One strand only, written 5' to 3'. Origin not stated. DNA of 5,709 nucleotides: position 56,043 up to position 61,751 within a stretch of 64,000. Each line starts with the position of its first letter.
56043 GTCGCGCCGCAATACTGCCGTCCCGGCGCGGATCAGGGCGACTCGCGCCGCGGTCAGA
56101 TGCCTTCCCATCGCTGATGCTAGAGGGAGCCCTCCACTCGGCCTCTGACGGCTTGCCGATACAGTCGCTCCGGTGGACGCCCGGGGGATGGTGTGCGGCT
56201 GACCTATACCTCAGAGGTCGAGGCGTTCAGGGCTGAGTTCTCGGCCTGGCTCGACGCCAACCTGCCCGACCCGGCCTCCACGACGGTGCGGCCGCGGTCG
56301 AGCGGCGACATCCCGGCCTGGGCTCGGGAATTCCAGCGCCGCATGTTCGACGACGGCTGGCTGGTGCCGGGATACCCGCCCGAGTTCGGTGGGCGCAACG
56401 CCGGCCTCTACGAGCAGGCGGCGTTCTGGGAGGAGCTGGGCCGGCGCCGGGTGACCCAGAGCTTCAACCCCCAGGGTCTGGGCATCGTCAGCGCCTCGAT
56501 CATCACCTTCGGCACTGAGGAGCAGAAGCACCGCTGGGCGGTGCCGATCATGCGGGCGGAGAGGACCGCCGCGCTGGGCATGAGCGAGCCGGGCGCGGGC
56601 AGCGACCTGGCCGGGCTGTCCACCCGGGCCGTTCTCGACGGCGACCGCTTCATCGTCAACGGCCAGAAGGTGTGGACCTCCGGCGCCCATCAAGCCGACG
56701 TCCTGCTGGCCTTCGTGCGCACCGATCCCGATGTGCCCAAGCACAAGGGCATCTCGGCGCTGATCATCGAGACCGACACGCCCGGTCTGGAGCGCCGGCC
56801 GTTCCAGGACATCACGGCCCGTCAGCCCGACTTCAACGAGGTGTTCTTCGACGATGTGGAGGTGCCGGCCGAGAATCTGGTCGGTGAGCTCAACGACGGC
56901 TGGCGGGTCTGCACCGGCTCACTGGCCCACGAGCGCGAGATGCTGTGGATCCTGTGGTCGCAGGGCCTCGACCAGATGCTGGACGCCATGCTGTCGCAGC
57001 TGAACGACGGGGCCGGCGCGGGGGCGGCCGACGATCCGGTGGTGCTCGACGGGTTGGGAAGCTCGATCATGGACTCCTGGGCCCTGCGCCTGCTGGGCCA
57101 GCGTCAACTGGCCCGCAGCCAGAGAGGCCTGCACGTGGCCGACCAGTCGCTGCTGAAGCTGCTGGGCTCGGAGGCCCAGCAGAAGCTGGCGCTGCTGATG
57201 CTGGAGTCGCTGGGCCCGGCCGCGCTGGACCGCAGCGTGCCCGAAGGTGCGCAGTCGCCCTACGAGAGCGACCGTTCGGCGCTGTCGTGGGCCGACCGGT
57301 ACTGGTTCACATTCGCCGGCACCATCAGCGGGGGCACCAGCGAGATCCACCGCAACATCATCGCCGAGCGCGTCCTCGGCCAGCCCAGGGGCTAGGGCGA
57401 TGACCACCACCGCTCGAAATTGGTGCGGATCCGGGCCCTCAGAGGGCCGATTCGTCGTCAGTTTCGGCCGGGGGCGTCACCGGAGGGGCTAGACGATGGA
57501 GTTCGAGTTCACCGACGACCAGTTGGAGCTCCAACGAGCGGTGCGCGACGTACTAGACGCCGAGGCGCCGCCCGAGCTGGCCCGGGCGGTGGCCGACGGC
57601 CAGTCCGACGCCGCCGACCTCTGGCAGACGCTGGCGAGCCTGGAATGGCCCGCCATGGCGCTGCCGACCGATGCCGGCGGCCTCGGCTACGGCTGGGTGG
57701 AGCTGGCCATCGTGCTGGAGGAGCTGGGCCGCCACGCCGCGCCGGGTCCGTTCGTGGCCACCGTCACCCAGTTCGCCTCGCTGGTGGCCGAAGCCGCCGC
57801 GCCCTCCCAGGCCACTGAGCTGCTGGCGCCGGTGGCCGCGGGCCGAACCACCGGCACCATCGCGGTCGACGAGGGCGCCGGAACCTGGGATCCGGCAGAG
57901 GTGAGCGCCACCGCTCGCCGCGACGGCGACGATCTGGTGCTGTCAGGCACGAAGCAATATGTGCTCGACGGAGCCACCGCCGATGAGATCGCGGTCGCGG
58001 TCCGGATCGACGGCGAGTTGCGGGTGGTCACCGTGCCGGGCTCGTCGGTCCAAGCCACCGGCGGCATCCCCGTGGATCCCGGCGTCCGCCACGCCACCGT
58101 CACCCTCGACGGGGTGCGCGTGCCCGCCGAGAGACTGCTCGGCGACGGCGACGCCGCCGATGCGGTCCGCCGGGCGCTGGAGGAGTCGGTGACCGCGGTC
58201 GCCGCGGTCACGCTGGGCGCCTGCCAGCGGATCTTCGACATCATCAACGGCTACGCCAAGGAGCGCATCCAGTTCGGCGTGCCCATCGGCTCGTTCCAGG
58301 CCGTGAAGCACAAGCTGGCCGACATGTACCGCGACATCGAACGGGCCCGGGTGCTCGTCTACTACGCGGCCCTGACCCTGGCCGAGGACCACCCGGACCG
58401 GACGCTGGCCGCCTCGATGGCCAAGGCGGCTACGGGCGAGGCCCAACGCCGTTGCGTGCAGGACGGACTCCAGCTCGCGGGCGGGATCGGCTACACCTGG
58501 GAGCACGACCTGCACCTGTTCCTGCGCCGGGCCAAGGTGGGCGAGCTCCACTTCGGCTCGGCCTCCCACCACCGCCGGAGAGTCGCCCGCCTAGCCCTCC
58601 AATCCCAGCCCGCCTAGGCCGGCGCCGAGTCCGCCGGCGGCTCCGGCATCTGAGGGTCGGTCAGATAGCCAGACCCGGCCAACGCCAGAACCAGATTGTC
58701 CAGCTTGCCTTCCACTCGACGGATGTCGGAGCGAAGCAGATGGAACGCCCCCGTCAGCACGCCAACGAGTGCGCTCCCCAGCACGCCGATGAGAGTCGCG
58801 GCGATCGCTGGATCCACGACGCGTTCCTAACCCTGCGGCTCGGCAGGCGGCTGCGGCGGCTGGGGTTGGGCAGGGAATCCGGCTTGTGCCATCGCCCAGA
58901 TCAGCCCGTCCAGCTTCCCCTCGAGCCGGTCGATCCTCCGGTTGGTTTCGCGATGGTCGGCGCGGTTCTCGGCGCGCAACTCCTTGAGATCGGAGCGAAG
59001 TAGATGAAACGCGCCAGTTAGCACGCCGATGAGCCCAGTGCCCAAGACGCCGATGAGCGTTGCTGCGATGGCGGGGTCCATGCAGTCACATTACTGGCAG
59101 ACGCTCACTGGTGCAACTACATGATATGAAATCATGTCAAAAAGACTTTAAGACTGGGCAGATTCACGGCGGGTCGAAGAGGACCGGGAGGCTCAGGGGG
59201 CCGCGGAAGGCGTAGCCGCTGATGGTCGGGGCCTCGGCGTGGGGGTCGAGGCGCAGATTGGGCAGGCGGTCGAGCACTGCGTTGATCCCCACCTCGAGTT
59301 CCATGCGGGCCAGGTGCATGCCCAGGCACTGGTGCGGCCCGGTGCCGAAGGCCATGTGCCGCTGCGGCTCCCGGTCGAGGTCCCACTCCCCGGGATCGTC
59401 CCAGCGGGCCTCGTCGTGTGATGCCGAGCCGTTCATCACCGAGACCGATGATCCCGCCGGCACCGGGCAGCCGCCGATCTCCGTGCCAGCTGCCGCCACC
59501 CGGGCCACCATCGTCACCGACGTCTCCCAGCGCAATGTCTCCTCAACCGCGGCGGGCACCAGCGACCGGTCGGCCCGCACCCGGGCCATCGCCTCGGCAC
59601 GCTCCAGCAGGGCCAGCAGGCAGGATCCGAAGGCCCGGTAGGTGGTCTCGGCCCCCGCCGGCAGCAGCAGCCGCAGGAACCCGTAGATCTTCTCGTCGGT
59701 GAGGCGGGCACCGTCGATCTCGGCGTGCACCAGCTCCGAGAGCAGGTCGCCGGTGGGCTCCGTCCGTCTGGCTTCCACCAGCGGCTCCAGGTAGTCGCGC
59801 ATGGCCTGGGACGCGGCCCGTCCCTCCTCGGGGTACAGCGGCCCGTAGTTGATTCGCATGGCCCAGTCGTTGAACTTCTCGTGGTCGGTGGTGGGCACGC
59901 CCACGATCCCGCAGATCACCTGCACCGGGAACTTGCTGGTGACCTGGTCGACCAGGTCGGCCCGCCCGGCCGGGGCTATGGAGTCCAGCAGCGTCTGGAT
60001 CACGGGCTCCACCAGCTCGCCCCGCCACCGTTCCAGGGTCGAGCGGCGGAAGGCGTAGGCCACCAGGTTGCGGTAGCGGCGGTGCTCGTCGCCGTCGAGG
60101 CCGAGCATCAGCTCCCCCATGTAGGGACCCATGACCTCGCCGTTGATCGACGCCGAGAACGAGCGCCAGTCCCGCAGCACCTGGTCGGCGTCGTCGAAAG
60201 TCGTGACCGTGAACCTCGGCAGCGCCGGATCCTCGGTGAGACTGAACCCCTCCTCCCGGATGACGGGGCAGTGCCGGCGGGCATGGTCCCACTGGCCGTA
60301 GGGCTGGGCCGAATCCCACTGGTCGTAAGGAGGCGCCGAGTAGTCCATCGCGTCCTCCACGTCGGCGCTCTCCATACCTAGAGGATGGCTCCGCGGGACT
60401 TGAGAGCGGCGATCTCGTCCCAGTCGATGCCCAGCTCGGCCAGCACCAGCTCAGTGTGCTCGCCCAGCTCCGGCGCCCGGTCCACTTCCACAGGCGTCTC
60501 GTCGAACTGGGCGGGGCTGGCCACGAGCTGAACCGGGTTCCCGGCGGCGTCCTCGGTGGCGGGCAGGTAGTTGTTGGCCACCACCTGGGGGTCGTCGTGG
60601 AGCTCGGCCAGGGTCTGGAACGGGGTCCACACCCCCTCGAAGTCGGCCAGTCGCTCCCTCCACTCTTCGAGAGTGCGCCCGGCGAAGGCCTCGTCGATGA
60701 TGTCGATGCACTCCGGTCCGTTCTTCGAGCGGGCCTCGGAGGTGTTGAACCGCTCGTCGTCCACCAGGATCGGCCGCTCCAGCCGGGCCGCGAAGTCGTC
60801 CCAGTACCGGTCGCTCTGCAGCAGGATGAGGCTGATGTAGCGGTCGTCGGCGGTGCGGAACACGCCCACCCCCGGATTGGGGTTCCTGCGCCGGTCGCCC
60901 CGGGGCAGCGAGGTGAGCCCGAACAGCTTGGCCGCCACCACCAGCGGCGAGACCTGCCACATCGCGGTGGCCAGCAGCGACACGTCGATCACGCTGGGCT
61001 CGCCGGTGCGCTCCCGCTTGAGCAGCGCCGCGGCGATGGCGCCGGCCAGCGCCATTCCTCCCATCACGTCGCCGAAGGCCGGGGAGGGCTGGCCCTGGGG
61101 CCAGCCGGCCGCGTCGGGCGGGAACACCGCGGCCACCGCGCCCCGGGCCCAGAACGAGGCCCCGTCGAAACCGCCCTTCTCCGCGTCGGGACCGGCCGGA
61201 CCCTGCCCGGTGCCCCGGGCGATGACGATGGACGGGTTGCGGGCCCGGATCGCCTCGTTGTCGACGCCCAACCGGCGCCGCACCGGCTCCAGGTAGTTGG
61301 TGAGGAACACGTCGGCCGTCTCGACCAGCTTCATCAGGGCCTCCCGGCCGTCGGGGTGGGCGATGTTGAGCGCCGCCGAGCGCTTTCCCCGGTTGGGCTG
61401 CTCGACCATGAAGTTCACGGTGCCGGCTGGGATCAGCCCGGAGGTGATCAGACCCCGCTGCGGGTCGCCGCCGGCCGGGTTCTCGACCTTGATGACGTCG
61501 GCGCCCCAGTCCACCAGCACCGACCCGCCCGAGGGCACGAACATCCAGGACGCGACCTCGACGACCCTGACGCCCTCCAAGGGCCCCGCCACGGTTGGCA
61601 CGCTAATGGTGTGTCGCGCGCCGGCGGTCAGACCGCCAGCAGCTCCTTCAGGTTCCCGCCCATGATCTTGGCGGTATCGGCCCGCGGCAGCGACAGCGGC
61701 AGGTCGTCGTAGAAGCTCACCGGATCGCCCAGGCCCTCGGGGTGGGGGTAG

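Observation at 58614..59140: Locus 2 of the small-protein family: two tandem paralogs driven by a near-consensus leaderless promoter with an upstream palindrome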

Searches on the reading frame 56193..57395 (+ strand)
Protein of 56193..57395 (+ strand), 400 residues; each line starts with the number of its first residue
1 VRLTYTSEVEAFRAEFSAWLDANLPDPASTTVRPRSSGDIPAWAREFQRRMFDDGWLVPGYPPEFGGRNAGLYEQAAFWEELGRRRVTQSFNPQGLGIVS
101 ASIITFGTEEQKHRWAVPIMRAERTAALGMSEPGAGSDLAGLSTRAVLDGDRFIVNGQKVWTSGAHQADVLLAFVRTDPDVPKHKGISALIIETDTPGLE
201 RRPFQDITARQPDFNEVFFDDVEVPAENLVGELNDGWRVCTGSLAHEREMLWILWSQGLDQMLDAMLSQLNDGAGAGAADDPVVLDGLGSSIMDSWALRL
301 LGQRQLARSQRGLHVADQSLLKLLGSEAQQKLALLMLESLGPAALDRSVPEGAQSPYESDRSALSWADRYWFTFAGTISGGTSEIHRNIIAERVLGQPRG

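Call 34: search_protein_families(library=pfam, max_evalue=0.001, proteins=[window:56193-57395:+])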
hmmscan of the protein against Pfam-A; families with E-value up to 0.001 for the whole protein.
window:56193-57395:+ (400 aa): 3 families
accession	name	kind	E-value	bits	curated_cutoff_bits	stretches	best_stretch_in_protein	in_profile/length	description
PF02770.24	Acyl-CoA_dh_M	-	1e-20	74.1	33.3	1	127-222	1-97/97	Acyl-CoA dehydrogenase, middle domain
PF00441.29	Acyl-CoA_dh_1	-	2.3e-14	54.2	22.4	1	234-395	1-150/150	Acyl-CoA dehydrogenase, C-terminal domain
PF02771.21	Acyl-CoA_dh_N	-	3.1e-14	53.8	22.9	1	6-122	1-112/113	Acyl-CoA dehydrogenase, N-terminal domain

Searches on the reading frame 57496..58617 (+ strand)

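Call 34: search_protein_families(library=pfam, max_evalue=0.001, proteins=[window:57496-58617:+])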
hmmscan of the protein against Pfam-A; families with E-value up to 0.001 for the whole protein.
window:57496-58617:+ (373 aa): 4 families
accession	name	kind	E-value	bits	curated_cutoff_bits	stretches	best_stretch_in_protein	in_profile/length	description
PF00441.29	Acyl-CoA_dh_1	-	1.2e-31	110.3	22.4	1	224-365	7-147/150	Acyl-CoA dehydrogenase, C-terminal domain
PF02771.21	Acyl-CoA_dh_N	-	1.7e-15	57.8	22.9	1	6-116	1-112/113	Acyl-CoA dehydrogenase, N-terminal domain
PF08028.16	Acyl-CoA_dh_2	-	1.3e-11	45.4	22.7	1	235-354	3-131/134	Acyl-CoA dehydrogenase, C-terminal domain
PF02770.24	Acyl-CoA_dh_M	-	2.7e-05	24.7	33.3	1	126-184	6-70/97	Acyl-CoA dehydrogenase, middle domain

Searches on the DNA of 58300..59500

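Call 38: search_rna_families(source=window, start=58300, end=59500, threshold=evalue, max_evalue=1)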
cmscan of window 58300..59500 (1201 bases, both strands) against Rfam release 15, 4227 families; matches with E-value up to 1: 0.
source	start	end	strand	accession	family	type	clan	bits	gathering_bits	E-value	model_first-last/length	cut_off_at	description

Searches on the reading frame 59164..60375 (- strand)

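Call 34: search_protein_families(library=pfam, max_evalue=0.001, proteins=[window:59164-60375:-])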
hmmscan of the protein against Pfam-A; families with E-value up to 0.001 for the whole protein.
window:59164-60375:- (403 aa): 1 family
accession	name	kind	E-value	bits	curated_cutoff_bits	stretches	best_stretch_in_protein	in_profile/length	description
PF00067.27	p450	-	3.2e-28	99.2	22.8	1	187-370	211-431/462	Cytochrome P450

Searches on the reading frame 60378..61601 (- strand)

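Call 34: search_protein_families(library=pfam, max_evalue=0.001, proteins=[window:60378-61601:-])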
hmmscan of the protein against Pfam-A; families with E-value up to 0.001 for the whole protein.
window:60378-61601:- (407 aa): 1 family
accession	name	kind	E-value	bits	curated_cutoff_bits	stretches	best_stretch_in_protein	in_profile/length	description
PF02515.22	CoA_transf_3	-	1.8e-86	291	23.3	1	8-383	1-366/366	CoA-transferase family III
